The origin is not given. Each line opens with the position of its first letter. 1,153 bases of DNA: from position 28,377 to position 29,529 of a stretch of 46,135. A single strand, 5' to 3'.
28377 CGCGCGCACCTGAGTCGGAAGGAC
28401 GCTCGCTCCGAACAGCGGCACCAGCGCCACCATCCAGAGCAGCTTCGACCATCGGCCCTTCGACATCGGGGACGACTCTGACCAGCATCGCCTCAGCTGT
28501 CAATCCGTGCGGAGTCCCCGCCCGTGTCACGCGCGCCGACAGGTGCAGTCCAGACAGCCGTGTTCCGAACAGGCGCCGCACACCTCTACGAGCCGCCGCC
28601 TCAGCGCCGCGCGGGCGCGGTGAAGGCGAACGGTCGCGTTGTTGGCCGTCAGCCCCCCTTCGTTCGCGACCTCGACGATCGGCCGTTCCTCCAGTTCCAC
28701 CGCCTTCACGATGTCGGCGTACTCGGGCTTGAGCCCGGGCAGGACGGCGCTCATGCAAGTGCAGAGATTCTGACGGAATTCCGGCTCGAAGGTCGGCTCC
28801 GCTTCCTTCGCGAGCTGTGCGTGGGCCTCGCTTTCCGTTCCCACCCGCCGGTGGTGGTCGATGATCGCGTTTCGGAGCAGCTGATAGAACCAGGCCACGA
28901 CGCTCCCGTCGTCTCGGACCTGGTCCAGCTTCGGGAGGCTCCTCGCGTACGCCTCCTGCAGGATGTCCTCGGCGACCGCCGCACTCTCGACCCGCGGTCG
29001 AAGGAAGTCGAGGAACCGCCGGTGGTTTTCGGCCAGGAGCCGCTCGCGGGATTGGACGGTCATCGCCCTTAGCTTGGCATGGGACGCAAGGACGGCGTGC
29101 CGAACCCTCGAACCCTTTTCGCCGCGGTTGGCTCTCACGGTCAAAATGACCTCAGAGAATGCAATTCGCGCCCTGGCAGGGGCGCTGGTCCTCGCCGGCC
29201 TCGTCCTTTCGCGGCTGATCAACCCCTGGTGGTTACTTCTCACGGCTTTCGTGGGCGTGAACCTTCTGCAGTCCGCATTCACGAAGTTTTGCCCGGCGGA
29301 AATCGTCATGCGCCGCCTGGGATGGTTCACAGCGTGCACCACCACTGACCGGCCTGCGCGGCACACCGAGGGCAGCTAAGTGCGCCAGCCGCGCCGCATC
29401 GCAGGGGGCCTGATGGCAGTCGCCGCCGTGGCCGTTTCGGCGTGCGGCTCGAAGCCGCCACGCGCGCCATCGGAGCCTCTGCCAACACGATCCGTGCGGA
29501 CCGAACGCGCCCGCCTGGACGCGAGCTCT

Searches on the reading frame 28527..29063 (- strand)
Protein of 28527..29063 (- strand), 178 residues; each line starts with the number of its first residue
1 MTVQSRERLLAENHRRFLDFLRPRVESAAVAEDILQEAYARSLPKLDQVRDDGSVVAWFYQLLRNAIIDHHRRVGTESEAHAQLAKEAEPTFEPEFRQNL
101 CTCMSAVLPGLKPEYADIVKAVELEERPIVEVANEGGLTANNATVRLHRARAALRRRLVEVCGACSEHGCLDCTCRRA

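Call 94: search_protein_families(library=pfam, proteins=[window:28527-29063:-], max_evalue=0.001)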
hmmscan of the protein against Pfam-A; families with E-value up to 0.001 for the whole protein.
window:28527-29063:- (178 aa): 2 families
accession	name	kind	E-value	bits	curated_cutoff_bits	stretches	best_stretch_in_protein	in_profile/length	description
PF04542.20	Sigma70_r2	-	2.2e-09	37.4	24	1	10-73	2-67/71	Sigma-70 region 2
PF08281.18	Sigma70_r4_2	-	7e-06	26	25.7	1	104-154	4-54/54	Sigma-70, region 4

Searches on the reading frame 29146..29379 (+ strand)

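Call 94: search_protein_families(library=pfam, proteins=[window:29146-29379:+], max_evalue=0.001)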
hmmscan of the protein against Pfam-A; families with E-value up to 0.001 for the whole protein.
window:29146-29379:+ (77 aa): 1 family
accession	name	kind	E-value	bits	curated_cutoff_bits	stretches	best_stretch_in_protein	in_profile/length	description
PF11127.14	YgaP-like_TM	-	1.9e-11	44.3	25.3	1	3-56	8-59/66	Inner membrane protein YgaP-like, transmembrane domain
